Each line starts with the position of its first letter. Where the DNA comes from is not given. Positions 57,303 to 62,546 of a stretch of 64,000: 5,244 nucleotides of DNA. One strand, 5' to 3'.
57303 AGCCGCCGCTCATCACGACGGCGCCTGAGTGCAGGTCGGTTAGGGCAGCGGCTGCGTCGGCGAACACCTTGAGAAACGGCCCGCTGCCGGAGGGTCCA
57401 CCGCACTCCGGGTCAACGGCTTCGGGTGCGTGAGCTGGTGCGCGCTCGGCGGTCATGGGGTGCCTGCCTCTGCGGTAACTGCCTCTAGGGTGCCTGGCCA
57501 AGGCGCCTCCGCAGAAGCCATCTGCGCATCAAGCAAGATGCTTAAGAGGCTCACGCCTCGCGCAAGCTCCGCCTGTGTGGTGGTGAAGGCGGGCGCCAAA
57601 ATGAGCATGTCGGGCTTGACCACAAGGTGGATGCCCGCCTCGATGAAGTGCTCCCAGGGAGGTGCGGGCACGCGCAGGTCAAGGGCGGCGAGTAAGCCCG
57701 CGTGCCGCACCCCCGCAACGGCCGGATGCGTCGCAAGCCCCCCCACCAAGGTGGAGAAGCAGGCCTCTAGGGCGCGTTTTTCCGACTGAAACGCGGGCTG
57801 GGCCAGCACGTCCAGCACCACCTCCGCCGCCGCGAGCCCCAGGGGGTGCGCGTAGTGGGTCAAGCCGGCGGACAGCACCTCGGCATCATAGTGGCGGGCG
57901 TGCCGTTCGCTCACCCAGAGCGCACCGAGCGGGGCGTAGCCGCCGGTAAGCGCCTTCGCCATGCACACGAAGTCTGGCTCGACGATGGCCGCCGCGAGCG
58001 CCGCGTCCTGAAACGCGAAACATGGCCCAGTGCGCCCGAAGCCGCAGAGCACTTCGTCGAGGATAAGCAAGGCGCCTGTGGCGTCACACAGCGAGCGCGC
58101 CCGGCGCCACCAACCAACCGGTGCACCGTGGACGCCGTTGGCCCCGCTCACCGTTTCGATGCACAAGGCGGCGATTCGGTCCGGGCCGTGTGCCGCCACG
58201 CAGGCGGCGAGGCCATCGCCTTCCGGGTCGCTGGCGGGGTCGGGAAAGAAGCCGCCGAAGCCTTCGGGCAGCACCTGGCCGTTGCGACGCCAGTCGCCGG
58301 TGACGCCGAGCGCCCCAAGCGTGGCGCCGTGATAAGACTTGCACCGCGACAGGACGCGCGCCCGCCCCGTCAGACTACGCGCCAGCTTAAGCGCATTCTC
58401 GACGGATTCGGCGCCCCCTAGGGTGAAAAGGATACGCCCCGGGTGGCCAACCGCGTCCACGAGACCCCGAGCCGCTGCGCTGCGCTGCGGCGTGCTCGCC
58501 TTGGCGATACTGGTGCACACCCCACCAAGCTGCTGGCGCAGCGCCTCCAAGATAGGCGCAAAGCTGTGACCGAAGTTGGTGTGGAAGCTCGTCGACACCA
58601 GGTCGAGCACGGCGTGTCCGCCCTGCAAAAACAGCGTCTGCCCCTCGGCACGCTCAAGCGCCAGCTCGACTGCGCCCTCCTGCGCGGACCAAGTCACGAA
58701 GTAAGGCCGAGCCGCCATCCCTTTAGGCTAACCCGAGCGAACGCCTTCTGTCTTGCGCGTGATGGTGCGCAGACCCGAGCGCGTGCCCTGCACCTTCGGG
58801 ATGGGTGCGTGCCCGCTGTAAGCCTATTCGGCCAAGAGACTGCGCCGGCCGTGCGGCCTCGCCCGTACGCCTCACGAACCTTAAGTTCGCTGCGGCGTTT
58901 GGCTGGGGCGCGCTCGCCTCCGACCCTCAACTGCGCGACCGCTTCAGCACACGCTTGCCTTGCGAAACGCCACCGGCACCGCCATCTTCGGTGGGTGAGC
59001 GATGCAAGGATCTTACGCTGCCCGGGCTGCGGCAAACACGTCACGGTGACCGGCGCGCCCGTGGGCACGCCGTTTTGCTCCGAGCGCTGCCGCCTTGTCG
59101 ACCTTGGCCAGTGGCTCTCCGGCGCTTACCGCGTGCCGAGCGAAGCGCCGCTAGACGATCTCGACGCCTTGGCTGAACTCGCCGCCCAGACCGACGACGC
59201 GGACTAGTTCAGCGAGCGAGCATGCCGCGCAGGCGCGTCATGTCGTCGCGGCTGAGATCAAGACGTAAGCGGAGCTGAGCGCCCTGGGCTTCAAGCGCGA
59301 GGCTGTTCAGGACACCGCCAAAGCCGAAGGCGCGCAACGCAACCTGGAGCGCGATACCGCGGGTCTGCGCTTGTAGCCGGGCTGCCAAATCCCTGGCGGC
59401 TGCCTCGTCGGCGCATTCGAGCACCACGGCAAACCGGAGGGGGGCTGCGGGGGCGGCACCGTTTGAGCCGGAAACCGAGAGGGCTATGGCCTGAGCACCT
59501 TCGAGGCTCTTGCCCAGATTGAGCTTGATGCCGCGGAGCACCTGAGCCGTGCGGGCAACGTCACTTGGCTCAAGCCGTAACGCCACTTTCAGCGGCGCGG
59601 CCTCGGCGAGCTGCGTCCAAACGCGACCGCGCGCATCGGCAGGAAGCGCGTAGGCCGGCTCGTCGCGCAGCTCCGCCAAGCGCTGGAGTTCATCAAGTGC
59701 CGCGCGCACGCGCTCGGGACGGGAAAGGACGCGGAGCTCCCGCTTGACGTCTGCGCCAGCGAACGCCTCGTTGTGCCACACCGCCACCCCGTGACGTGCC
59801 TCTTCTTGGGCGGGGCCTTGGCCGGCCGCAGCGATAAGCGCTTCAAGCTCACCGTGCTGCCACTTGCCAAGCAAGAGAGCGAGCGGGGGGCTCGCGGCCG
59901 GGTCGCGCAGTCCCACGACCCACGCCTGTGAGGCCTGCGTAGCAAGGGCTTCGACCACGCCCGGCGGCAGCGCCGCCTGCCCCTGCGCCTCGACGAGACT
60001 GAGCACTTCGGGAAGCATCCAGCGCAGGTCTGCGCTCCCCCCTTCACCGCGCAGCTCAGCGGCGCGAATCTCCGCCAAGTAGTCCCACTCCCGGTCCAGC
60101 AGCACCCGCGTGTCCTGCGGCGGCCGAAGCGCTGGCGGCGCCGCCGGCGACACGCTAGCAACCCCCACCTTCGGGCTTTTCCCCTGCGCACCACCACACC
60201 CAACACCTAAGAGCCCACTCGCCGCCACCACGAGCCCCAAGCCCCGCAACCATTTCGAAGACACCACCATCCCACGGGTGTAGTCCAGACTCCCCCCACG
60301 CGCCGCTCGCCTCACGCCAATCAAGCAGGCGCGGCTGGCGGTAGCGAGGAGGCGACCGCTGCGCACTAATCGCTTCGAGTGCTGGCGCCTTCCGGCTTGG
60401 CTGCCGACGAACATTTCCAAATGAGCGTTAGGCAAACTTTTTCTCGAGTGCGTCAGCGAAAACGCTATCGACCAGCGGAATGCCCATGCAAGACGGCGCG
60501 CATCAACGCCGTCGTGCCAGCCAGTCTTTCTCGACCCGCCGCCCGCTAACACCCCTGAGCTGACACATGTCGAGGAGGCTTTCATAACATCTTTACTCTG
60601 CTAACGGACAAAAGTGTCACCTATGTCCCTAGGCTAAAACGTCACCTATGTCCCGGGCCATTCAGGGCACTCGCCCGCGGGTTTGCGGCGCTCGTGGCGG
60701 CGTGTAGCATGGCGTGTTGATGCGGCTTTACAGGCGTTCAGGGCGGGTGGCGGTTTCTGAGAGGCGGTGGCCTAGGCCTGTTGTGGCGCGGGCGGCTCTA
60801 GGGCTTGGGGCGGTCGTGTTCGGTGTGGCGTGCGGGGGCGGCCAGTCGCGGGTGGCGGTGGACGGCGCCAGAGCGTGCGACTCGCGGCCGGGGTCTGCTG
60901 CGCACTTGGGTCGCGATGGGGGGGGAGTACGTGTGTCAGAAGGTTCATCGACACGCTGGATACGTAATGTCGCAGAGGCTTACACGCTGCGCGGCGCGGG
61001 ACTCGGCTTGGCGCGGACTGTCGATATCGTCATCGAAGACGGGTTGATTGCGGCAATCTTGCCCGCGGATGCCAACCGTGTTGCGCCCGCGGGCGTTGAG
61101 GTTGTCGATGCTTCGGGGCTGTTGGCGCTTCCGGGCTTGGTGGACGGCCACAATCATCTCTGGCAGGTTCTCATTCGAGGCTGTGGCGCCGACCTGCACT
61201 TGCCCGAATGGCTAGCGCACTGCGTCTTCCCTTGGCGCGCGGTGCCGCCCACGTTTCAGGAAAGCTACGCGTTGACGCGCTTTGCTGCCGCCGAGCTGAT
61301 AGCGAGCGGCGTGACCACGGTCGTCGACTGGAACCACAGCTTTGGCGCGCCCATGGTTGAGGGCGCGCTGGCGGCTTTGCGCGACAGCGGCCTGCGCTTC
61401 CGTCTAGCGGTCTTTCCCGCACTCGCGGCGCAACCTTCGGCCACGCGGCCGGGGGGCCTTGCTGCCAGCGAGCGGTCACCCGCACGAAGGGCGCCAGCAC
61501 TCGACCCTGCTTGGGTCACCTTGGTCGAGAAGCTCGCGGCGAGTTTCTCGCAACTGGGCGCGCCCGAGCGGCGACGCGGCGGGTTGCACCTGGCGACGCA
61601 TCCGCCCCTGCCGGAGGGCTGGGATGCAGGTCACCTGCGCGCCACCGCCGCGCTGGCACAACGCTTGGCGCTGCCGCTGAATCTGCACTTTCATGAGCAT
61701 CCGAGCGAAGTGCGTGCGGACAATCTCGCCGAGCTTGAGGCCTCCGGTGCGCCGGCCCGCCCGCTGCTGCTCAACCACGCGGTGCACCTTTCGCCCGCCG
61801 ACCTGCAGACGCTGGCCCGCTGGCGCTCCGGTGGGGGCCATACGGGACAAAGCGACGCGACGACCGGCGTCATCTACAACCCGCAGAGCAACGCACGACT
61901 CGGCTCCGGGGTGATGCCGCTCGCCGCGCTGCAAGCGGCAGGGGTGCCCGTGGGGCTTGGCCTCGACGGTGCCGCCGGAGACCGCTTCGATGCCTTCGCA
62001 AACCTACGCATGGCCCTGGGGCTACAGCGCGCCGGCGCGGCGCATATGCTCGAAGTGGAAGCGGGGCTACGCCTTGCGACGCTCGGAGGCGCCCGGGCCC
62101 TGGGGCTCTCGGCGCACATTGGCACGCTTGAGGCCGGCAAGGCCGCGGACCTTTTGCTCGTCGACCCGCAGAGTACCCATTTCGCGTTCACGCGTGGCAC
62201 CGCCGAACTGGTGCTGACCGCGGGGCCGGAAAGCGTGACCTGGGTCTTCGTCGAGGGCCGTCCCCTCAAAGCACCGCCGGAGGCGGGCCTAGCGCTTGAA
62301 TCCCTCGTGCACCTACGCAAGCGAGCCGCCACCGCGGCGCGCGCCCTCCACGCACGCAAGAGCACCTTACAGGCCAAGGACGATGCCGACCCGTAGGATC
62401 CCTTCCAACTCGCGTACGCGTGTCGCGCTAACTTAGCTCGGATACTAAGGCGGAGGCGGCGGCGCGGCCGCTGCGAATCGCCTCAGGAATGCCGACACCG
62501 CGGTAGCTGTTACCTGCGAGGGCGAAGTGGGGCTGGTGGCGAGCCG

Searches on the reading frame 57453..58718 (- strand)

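Call 59: search_protein_families(library=pfam, proteins=[window:57453-58718:-], max_evalue=0.0001)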
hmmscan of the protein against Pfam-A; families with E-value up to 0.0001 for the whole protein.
window:57453-58718:- (421 aa): 1 family
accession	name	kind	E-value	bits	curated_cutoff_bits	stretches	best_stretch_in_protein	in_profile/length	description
PF00202.27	Aminotran_3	-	9.7e-56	189.6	30.5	1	14-393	6-400/403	Aminotransferase class-III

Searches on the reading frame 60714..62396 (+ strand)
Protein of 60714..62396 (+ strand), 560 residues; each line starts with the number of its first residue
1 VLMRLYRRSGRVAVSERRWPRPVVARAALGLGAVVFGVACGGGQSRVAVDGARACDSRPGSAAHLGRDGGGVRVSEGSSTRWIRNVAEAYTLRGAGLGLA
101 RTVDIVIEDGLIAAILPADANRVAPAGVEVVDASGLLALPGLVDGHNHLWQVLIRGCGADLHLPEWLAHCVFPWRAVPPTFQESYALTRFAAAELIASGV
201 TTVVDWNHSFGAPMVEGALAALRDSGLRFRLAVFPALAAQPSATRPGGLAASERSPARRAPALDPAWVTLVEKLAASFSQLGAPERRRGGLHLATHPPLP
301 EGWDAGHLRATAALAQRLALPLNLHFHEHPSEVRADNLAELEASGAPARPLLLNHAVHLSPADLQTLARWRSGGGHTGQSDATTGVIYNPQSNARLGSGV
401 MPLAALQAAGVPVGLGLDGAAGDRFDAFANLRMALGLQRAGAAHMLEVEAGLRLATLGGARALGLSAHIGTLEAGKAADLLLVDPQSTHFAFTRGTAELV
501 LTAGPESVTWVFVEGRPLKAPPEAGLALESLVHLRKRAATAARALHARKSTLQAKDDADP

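Call 59: search_protein_families(library=pfam, proteins=[window:60714-62396:+], max_evalue=0.0001)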
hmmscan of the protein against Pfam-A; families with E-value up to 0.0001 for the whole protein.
window:60714-62396:+ (560 aa): 2 families
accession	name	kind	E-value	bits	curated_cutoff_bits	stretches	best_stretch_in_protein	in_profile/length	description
PF01979.26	Amidohydro_1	-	9.2e-34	117.6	25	1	138-516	2-343/345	Amidohydrolase family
PF07969.17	Amidohydro_3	-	4.8e-19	69.6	29.7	1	185-488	158-449/472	Amidohydrolase family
